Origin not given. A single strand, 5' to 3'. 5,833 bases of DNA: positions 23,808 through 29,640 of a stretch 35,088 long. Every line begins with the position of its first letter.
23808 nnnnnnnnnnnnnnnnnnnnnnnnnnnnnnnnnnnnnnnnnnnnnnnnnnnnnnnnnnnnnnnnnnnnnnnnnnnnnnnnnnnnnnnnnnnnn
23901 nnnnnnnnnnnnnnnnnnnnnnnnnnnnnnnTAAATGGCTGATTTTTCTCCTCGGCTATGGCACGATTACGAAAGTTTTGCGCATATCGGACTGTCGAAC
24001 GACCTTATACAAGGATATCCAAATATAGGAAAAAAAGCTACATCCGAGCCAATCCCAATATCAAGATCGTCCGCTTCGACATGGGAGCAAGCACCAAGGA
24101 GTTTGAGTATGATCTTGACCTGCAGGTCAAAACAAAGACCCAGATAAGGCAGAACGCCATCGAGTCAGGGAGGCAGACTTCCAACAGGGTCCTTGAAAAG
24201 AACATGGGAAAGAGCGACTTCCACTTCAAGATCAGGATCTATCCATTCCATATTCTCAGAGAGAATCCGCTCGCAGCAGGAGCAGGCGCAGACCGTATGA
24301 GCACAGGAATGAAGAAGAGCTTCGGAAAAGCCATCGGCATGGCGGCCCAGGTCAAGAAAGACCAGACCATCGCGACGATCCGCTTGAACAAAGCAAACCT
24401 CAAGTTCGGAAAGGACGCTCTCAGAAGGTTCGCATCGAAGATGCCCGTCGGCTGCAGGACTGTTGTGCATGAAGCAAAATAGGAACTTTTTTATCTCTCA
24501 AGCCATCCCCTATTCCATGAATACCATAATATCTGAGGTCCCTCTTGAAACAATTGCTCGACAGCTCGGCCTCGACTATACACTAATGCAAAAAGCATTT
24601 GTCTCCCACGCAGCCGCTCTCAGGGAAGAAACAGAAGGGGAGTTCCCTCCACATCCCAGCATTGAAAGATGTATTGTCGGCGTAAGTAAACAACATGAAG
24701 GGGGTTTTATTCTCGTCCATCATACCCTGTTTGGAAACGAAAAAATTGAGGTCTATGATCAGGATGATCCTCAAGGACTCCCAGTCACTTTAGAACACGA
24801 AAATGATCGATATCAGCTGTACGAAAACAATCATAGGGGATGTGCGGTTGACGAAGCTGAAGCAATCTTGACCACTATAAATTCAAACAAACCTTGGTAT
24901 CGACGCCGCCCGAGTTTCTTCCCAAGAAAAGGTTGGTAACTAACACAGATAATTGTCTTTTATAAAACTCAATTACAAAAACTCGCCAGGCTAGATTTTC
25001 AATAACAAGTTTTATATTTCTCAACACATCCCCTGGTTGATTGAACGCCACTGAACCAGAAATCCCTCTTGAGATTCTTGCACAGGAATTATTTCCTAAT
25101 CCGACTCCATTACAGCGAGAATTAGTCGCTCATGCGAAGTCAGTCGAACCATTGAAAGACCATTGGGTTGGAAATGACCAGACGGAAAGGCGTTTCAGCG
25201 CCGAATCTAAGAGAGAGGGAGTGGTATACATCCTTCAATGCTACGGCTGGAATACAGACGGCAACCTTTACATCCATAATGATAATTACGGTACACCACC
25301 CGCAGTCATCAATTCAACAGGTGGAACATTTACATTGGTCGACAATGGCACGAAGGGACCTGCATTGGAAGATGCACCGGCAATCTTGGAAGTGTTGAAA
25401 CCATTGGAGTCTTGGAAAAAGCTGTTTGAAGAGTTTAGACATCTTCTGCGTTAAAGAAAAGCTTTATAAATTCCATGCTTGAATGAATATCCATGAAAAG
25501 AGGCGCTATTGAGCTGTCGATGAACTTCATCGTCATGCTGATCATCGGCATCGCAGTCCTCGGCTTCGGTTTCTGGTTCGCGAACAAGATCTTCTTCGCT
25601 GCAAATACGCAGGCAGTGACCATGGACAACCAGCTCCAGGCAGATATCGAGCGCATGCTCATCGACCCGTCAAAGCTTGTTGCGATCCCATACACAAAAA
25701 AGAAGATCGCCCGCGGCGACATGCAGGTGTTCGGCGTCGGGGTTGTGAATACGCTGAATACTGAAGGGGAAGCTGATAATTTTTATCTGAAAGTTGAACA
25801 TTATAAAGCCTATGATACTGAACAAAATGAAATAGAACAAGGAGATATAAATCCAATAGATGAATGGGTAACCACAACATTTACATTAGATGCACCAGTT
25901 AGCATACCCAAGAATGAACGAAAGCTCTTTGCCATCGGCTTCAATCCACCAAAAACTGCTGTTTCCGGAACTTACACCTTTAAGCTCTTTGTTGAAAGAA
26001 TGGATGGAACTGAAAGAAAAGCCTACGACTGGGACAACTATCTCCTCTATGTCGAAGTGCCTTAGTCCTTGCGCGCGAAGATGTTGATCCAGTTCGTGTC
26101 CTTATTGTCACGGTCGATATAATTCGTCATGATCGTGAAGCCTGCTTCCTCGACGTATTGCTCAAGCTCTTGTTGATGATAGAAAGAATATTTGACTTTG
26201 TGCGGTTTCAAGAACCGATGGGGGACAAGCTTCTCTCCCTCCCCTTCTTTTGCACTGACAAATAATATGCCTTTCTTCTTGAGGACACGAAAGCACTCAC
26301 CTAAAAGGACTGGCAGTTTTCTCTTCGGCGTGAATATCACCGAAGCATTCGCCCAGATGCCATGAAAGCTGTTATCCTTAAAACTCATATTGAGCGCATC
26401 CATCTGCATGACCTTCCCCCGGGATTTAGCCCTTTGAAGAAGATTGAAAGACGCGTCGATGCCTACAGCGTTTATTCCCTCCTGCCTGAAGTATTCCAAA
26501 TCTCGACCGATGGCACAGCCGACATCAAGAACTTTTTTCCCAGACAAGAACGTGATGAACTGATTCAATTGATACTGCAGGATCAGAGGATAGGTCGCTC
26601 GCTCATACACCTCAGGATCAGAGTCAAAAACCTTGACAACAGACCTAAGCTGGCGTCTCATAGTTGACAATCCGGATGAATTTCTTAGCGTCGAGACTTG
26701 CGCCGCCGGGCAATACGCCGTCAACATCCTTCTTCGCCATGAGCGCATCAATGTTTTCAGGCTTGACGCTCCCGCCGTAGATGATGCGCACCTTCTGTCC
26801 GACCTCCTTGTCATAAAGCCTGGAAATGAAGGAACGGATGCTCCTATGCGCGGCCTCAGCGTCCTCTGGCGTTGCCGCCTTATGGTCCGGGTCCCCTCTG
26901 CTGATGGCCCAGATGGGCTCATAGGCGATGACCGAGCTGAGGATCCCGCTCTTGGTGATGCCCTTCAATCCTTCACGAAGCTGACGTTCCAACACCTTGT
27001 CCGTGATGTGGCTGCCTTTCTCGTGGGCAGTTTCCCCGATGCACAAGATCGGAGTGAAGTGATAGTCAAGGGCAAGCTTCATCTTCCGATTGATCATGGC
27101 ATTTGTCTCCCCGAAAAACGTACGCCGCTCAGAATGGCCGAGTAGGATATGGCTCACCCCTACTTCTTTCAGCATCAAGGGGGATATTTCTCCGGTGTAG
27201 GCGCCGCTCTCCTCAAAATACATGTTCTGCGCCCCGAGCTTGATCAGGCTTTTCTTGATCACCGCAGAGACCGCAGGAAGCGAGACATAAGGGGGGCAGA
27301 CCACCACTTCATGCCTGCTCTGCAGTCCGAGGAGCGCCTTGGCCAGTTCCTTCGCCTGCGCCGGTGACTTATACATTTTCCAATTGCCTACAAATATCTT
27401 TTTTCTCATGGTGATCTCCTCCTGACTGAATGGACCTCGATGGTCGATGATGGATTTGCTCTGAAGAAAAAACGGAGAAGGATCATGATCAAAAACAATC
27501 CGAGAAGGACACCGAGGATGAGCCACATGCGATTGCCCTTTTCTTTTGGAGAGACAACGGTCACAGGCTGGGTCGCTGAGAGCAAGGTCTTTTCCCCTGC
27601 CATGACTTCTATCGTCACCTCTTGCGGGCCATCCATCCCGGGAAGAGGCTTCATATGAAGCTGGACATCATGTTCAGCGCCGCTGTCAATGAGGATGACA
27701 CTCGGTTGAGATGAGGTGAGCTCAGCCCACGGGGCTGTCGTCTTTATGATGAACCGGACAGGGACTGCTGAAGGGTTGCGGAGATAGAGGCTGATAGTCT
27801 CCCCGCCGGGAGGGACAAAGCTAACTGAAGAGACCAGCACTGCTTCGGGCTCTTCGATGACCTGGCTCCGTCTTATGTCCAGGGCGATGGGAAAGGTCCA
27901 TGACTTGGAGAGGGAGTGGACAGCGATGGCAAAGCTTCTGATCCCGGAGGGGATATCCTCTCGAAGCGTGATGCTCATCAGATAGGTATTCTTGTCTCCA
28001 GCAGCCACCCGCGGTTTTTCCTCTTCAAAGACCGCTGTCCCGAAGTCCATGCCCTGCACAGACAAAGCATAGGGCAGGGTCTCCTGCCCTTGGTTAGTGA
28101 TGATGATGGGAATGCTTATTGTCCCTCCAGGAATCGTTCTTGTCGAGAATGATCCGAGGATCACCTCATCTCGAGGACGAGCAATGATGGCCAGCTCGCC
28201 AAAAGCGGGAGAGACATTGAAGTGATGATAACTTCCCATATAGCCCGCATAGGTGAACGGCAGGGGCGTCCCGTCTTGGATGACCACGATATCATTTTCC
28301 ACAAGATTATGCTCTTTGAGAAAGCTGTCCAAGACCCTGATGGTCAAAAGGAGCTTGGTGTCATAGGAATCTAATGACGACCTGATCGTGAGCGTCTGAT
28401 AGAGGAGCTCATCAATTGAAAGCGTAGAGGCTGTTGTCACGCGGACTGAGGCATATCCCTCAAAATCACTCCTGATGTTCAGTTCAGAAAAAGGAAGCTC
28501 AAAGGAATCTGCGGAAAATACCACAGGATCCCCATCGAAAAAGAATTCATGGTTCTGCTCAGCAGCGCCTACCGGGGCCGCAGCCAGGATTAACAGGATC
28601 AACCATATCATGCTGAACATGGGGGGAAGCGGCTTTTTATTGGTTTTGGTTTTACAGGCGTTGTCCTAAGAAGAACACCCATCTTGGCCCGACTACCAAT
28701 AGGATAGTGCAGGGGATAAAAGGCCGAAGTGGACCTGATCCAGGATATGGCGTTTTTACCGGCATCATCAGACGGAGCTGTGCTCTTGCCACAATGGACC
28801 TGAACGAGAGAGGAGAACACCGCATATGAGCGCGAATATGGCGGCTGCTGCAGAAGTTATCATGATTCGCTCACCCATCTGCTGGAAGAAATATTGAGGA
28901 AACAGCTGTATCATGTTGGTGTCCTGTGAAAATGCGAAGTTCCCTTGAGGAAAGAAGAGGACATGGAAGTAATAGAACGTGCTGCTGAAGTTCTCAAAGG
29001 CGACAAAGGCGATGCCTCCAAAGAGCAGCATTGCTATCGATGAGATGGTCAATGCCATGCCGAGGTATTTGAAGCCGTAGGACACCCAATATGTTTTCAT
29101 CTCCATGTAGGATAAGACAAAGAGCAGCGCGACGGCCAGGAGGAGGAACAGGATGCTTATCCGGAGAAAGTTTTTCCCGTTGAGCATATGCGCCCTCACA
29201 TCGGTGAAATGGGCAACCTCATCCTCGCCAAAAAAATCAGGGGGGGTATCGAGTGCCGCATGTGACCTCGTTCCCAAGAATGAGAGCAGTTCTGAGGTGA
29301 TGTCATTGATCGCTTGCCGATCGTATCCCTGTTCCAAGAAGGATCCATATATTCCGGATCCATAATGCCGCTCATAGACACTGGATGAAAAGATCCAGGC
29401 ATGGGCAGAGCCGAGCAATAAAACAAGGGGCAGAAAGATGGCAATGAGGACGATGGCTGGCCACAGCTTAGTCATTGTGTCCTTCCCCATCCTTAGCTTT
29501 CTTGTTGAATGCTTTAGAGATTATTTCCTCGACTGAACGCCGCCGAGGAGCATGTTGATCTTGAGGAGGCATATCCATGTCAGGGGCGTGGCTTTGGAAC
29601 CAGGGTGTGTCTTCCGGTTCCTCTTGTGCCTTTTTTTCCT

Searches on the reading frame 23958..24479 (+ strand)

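Call 23: search_protein_families(library=pfam, proteins=[window:23958-24479:+], max_evalue=0.001)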
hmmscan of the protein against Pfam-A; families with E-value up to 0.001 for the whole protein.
window:23958-24479:+ (174 aa): 1 family
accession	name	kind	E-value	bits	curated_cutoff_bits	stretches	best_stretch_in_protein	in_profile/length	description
PF00252.24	Ribosomal_L16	-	2.1e-27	96.1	27.9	1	21-169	4-132/132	Ribosomal protein L16p/L10e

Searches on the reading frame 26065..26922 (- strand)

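Call 23: search_protein_families(library=pfam, proteins=[window:26065-26922:-], max_evalue=0.001)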
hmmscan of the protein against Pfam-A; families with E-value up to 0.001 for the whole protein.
window:26065-26922:- (286 aa): 6 families
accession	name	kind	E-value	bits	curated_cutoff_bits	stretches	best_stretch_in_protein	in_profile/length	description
PF08241.18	Methyltransf_11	-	2.6e-15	57.2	21.2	1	132-222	1-95/95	Methyltransferase domain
PF13649.12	Methyltransf_25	-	8.6e-15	55.7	27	1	131-218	1-97/97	Methyltransferase domain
PF13489.12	Methyltransf_23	-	6.8e-14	52.4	27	1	117-265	7-162/164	Methyltransferase domain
PF13847.12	Methyltransf_31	-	4.1e-09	36.7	27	1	127-261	3-145/145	Methyltransferase domain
PF08242.18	Methyltransf_12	-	1.3e-05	26.2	30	1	132-220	1-98/98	Methyltransferase domain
PF07021.18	MetW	-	6.7e-05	23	21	1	127-216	13-104/193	Methionine biosynthesis protein MetW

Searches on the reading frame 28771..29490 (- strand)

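Call 23: search_protein_families(library=pfam, proteins=[window:28771-29490:-], max_evalue=0.001)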
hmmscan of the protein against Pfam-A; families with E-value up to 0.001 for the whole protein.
window:28771-29490:- (240 aa): 1 family
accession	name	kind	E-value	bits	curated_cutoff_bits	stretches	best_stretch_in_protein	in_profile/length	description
PF07314.17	Lit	-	1.7e-19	71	24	1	14-202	1-176/176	Lipoprotein intramolecular transacylase Lit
